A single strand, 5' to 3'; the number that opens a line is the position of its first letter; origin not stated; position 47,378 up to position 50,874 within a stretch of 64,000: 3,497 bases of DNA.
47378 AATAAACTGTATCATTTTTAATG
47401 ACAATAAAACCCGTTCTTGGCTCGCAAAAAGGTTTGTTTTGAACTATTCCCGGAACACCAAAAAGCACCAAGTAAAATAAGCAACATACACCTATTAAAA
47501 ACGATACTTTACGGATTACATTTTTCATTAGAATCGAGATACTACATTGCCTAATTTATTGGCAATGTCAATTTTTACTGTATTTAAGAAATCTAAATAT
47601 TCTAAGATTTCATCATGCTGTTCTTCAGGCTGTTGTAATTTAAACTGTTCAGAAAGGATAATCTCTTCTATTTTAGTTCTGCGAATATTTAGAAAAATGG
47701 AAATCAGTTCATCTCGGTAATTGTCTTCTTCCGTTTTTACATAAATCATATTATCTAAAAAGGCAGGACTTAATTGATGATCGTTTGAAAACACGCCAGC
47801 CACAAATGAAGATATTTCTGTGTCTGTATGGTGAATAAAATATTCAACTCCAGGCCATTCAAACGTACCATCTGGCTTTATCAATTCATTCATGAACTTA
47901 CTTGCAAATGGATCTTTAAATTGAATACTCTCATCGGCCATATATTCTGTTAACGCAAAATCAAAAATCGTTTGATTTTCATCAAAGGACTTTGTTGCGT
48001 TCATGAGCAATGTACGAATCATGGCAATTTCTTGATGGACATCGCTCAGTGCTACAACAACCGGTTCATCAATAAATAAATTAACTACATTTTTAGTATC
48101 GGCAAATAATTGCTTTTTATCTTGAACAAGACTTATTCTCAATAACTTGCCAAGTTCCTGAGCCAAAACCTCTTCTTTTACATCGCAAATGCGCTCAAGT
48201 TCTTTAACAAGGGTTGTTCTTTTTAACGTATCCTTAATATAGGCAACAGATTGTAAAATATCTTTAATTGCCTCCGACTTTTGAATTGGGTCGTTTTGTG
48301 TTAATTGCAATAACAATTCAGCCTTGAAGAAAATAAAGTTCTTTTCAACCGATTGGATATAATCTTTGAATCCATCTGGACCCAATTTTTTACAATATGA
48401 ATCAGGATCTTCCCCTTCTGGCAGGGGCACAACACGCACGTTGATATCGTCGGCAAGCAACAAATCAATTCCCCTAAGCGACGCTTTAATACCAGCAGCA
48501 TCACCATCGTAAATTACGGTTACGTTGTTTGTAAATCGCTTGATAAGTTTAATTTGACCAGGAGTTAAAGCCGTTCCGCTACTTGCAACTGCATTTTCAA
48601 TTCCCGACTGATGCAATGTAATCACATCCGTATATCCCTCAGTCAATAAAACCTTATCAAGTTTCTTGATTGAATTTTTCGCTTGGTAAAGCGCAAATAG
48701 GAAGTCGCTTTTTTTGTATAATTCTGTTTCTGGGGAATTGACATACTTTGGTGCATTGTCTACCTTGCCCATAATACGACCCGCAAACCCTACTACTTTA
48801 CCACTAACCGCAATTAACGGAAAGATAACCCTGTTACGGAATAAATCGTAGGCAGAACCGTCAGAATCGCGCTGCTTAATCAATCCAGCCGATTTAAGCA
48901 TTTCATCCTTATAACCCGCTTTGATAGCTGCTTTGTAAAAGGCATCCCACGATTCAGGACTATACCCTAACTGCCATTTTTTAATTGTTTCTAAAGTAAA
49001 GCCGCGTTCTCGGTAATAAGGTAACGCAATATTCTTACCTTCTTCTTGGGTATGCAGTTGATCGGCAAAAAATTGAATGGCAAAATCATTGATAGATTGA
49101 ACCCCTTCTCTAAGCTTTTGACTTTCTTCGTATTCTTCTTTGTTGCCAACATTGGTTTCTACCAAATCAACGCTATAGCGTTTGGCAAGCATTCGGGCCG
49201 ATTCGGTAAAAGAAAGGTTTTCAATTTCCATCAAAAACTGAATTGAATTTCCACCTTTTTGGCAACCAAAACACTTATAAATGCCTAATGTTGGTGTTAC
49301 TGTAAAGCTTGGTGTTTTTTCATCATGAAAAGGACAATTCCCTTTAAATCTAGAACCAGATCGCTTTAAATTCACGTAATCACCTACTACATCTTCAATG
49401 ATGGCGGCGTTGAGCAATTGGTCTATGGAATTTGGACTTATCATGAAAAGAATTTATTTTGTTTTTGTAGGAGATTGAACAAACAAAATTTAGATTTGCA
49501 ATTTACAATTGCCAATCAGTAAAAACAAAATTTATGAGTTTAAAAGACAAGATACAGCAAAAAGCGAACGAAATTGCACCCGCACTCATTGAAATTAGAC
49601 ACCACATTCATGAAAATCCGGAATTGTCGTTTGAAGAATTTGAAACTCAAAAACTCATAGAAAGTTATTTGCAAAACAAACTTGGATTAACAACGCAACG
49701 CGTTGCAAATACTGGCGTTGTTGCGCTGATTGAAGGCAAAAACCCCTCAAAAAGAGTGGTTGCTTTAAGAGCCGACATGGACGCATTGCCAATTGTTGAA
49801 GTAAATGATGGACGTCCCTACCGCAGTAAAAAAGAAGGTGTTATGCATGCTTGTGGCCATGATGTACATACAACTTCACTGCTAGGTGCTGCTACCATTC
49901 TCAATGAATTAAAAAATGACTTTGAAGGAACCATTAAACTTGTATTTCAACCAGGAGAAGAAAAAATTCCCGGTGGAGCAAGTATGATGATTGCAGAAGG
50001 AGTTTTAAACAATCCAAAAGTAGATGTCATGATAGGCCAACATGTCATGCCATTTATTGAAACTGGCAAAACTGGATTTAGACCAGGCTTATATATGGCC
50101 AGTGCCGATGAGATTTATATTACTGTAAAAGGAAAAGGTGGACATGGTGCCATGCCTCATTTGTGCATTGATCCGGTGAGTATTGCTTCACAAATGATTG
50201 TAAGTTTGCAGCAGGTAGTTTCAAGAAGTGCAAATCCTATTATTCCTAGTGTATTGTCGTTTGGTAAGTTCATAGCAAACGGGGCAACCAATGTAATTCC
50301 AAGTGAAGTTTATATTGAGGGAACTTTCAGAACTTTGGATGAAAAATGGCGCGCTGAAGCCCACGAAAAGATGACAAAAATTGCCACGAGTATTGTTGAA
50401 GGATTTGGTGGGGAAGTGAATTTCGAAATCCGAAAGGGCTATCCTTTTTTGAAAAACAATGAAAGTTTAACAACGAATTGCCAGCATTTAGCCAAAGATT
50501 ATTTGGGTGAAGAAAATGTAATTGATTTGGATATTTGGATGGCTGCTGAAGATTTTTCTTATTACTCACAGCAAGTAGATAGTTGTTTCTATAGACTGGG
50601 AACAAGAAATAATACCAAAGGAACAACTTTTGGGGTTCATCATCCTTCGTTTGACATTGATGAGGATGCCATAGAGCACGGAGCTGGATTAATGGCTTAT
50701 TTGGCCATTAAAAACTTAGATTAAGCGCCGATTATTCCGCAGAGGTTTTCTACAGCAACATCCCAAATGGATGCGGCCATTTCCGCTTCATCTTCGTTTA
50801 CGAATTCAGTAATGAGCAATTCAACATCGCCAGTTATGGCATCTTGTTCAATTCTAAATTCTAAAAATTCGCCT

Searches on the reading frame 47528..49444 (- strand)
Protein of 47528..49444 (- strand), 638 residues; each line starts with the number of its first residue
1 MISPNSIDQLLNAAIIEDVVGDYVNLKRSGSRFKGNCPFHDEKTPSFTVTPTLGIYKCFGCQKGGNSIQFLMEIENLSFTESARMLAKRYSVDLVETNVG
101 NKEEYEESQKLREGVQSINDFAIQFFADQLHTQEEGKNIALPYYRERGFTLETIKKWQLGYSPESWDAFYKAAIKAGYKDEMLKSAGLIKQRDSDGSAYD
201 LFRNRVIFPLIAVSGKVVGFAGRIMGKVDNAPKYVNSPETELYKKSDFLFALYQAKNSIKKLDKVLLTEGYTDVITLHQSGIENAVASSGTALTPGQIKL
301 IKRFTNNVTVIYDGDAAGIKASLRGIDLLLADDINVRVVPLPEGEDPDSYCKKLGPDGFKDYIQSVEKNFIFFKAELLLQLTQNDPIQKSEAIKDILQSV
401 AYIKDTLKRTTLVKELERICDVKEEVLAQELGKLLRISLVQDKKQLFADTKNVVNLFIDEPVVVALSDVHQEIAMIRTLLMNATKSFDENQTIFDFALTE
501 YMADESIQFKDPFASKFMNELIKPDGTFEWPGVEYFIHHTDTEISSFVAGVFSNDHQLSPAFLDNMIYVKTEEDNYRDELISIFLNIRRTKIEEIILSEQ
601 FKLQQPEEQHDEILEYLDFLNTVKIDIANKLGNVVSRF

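Call 94: search_protein_families(library=pfam, proteins=[window:47528-49444:-], max_evalue=0.0001)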
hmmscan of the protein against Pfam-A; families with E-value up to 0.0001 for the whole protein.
window:47528-49444:- (638 aa): 6 families
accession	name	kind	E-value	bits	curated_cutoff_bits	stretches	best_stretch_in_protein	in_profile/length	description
PF08275.17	DNAG_N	-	1e-36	126.3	26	1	125-256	1-128/128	DNA primase catalytic core, N-terminal domain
PF01807.25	Zn_ribbon_DnaG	-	1.2e-34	118.5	24.9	1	3-95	2-94/98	CHC2 zinc finger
PF13155.12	Toprim_2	-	2.8e-20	72.9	22.1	1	267-350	2-87/88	Toprim-like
PF13662.12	Toprim_4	-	2.3e-16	60.2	25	1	264-339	2-84/85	Toprim domain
PF01751.28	Toprim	-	2.2e-10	41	23.1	1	265-337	2-92/96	Toprim domain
PF13362.12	Toprim_3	-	7.7e-07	29.9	27.2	1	265-356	2-94/95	Toprim domain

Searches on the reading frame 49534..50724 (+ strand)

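Call 94: search_protein_families(library=pfam, proteins=[window:49534-50724:+], max_evalue=0.0001)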
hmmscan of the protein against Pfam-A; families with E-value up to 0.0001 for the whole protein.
window:49534-50724:+ (396 aa): 2 families
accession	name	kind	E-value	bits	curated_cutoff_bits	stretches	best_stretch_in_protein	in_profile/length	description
PF01546.33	Peptidase_M20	-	6.7e-43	147.4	24.6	1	77-391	1-204/206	Peptidase family M20/M25/M40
PF07687.19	M20_dimer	-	4.2e-11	43.2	21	1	195-286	10-101/107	Peptidase dimerisation domain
